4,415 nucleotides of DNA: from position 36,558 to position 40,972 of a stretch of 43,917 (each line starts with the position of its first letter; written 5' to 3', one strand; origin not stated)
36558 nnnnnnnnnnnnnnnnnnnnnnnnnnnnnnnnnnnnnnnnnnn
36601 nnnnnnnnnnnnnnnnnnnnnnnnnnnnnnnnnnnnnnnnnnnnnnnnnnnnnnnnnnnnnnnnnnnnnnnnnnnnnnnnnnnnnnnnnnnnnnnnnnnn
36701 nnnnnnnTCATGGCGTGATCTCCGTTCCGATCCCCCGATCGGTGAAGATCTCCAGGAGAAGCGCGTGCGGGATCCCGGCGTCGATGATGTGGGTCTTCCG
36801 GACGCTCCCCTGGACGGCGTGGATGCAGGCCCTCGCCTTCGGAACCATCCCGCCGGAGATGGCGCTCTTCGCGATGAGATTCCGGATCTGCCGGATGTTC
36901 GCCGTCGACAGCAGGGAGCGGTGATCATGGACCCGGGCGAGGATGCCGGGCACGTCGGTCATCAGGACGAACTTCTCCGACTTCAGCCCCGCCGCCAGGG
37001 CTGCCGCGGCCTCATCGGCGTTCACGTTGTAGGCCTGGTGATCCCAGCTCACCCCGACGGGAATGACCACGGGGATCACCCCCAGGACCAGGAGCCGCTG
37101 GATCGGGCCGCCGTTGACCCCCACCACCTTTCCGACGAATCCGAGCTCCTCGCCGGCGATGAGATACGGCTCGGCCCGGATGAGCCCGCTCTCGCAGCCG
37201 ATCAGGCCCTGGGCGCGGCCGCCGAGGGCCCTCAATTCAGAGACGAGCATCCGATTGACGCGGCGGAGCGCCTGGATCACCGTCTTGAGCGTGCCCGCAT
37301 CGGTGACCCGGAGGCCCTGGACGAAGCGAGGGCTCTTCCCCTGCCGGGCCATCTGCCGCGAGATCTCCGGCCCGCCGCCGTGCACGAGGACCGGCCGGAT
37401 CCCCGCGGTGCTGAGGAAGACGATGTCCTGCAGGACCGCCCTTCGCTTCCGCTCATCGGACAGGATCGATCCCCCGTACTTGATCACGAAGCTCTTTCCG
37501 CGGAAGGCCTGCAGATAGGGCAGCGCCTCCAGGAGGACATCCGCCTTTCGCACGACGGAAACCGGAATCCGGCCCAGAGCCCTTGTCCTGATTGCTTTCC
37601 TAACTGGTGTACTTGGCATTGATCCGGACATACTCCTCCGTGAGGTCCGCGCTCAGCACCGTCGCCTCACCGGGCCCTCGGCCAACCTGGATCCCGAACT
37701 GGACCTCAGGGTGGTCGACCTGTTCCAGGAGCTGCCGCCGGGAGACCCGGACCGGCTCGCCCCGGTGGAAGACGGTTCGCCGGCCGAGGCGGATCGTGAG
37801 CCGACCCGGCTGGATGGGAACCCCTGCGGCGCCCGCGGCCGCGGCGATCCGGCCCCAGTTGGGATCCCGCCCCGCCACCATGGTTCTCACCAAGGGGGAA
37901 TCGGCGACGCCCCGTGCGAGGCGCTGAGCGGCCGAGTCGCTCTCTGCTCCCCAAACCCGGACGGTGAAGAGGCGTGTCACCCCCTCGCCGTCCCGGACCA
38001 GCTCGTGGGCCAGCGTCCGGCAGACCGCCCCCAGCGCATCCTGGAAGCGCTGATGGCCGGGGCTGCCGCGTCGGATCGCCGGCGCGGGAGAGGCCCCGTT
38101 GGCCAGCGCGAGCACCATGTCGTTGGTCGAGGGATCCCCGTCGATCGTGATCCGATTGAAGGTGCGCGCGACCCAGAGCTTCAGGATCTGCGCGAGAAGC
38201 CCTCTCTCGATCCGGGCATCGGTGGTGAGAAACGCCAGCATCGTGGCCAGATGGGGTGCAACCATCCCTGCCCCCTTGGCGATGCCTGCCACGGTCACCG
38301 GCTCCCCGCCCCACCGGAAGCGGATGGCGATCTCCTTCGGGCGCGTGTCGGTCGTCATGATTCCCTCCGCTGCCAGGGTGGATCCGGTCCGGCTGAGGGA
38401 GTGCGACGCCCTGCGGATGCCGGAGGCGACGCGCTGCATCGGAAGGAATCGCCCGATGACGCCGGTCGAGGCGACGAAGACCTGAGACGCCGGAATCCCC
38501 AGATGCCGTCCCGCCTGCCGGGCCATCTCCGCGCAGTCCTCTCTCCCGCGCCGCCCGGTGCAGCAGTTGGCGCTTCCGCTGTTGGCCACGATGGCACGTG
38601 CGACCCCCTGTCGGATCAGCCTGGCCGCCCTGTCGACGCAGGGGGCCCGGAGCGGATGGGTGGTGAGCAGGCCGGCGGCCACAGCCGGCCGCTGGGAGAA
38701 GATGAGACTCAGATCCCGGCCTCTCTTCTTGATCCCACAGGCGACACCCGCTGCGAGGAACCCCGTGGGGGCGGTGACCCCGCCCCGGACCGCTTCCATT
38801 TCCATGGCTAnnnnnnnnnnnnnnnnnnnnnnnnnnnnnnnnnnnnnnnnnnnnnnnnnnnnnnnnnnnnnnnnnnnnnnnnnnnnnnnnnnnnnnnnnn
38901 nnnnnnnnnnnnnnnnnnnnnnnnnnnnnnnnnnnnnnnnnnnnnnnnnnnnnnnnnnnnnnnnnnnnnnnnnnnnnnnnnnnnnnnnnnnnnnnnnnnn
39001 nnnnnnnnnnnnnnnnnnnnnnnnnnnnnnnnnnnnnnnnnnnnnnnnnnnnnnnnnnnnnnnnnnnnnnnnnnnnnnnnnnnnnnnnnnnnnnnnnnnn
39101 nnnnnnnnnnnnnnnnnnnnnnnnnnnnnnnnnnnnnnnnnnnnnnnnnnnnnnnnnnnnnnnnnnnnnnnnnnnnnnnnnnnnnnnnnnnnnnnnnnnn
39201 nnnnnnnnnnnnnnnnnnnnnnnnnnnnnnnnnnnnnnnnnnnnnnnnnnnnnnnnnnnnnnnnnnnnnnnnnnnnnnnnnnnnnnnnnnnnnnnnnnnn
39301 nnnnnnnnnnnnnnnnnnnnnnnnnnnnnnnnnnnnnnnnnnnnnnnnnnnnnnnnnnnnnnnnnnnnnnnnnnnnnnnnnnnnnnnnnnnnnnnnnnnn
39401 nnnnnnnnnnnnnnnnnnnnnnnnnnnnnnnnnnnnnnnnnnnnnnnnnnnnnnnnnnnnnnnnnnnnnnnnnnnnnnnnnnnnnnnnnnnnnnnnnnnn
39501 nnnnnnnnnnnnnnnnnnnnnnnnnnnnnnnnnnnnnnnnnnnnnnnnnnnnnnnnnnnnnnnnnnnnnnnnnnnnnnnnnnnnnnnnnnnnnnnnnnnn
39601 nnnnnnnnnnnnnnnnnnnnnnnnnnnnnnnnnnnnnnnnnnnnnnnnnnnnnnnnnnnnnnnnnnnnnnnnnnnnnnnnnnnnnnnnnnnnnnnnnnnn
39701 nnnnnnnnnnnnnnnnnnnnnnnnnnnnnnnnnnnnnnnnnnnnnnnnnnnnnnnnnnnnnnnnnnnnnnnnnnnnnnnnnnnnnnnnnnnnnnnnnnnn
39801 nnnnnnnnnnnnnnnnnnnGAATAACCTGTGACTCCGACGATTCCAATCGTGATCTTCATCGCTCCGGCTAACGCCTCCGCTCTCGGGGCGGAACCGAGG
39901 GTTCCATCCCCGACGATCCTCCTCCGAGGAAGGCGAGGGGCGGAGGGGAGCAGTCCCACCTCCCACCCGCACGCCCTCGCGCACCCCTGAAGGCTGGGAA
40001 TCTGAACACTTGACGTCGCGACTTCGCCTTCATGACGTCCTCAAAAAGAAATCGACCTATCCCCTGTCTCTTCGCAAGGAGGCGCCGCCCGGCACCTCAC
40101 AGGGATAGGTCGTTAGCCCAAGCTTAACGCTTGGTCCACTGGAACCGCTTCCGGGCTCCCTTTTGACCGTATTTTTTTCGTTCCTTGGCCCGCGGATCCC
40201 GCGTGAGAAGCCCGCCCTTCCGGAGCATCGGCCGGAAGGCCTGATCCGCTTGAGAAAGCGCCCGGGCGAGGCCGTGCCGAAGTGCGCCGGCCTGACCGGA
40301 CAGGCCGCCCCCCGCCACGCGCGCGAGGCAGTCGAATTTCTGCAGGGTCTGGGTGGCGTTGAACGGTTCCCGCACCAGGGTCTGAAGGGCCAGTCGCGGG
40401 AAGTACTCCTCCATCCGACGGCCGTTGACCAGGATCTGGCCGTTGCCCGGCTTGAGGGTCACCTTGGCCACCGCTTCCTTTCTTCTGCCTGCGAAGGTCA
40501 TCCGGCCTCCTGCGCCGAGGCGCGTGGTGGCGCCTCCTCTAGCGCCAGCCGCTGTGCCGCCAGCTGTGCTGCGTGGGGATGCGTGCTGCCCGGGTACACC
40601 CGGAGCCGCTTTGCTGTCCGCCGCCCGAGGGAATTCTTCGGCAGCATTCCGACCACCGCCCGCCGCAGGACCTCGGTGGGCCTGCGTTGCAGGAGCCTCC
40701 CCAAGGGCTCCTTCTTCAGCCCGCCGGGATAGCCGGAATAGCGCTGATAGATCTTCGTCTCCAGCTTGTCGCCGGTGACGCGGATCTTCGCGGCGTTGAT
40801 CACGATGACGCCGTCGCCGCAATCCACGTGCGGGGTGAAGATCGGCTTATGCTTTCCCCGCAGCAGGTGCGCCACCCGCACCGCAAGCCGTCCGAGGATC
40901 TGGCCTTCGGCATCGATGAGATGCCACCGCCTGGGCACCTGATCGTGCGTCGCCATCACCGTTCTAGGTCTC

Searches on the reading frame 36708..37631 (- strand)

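Call 14: search_protein_families(library=pfam, proteins=[window:36708-37631:-])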
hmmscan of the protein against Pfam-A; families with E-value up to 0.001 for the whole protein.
window:36708-37631:- (307 aa): 1 family
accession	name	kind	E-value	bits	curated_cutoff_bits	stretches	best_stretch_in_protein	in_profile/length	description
PF00696.33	AA_kinase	-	2.8e-41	142.2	24.9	1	48-284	3-234/234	Amino acid kinase family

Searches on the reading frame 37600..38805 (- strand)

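Call 14: search_protein_families(library=pfam, proteins=[window:37600-38805:-])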
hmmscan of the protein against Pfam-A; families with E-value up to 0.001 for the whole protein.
window:37600-38805:- (401 aa): 1 family
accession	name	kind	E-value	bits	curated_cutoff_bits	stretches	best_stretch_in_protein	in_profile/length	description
PF01960.23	ArgJ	-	1.5e-131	439.1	32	1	18-401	2-377/377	ArgJ family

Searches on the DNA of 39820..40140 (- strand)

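Call 11: search_rna_families(source=window, start=39820, end=40140, threshold=evalue, max_evalue=10, show_alignments=3)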
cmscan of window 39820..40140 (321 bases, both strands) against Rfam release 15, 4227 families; matches with E-value up to 10: 11.
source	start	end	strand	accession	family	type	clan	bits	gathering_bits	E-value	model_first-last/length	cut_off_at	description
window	39924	39980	-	RF00942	mir-1224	Gene; miRNA;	-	22.3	105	0.097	1-86/86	no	mir-1224 microRNA precursor family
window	39928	39978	-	RF03778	mir-483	Gene; miRNA;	-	20.6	60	0.17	1-75/75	no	mir-483 microRNA precursor family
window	39925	39988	-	RF03964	mir-H1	Gene; miRNA;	-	17.9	97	2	1-85/85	no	mir-H1 microRNA precursor family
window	39845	40135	-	RF00261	IRES_L-myc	Cis-reg; IRES;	-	15.5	60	0.56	1-221/221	no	L-myc internal ribosome entry site (IRES)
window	39934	39979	-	RF03527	mir-3072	Gene; miRNA;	-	15.4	86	9.1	1-83/83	no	mir-3072 microRNA precursor family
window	39841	39976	+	RF02354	BjrC80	Gene; sRNA;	-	15.2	80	0.89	1-162/162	no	Bradyrhizobiaceae sRNA BjrC80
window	39928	39978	-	RF03493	mir-1281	Gene; miRNA;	-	15.2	70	7.4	1-54/54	no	mir-1281 microRNA precursor family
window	39939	39982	-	RF00802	mir-207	Gene; miRNA;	-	15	88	4.5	1-78/78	no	mir-207 microRNA precursor family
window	39926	39978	-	RF03261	mir-1759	Gene; miRNA;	-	14.6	58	6.3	1-75/75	no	mir-1759 microRNA precursor family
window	39882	39968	-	RF01812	Pxr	Gene; sRNA;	-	13.7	80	4.8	1-109/109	no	Pxr regulatory sRNA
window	39900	39944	-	RF02795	Pab91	Gene; snRNA; snoRNA; HACA-box;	-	13.7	71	8.5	1-57/57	no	Pab91 RNA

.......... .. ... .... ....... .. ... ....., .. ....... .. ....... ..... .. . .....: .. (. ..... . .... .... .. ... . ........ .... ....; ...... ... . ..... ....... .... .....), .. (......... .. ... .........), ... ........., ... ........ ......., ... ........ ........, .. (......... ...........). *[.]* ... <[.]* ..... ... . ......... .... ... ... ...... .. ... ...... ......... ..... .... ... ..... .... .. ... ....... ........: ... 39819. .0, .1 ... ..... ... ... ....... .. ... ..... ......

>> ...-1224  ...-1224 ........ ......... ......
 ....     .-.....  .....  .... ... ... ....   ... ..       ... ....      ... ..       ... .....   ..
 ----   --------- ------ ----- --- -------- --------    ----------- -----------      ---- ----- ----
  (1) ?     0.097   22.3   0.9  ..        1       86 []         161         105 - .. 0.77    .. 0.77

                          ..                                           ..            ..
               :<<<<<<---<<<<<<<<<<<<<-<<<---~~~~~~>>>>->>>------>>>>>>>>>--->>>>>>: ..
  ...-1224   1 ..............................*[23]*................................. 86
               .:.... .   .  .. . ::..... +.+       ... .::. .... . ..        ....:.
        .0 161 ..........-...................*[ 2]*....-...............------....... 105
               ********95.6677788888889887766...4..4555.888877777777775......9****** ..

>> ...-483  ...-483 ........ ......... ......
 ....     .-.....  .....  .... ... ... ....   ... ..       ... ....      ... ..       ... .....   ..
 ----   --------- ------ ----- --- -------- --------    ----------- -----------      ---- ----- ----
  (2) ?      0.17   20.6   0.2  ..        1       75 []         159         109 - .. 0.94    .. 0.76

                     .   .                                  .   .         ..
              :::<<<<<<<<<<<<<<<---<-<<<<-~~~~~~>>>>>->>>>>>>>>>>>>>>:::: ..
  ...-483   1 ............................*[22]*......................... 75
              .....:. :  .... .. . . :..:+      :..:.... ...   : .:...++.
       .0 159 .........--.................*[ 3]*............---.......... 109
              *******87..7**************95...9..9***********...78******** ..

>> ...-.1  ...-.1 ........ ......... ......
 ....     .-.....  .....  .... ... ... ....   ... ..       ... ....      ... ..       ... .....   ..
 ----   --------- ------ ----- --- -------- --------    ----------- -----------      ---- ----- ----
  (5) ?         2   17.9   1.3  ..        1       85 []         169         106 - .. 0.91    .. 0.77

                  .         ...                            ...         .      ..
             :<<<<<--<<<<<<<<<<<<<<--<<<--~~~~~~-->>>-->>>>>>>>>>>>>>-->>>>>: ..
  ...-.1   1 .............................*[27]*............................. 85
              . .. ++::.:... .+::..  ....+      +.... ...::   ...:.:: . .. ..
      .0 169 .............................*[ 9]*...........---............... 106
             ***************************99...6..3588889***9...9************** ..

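Call 58: search_dna_similar(query=window:39857-40038:-, collection=plasmids, mode=distant, max_evalue=0.01, max_rows=10)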
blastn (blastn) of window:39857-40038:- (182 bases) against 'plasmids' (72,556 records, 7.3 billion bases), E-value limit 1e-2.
No match.

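Call 59: search_dna_similar(query=window:39857-40038:-, collection=phages, mode=distant, max_evalue=0.01, max_rows=10)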
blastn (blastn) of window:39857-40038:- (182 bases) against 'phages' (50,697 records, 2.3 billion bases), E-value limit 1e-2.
No match.
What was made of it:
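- Tried and rejected: blastn of copy 2 against plasmids and phages: no match (calls 58, 59).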

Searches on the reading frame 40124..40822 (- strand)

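Call 14: search_protein_families(library=pfam, proteins=[window:40124-40822:-])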
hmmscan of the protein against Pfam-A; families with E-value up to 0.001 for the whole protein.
window:40124-40822:- (232 aa): 1 family
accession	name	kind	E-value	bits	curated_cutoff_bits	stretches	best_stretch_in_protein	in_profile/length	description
PF00380.25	Ribosomal_S9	-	4.5e-47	159.9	22.5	1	112-232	1-121/121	Ribosomal protein S9/S16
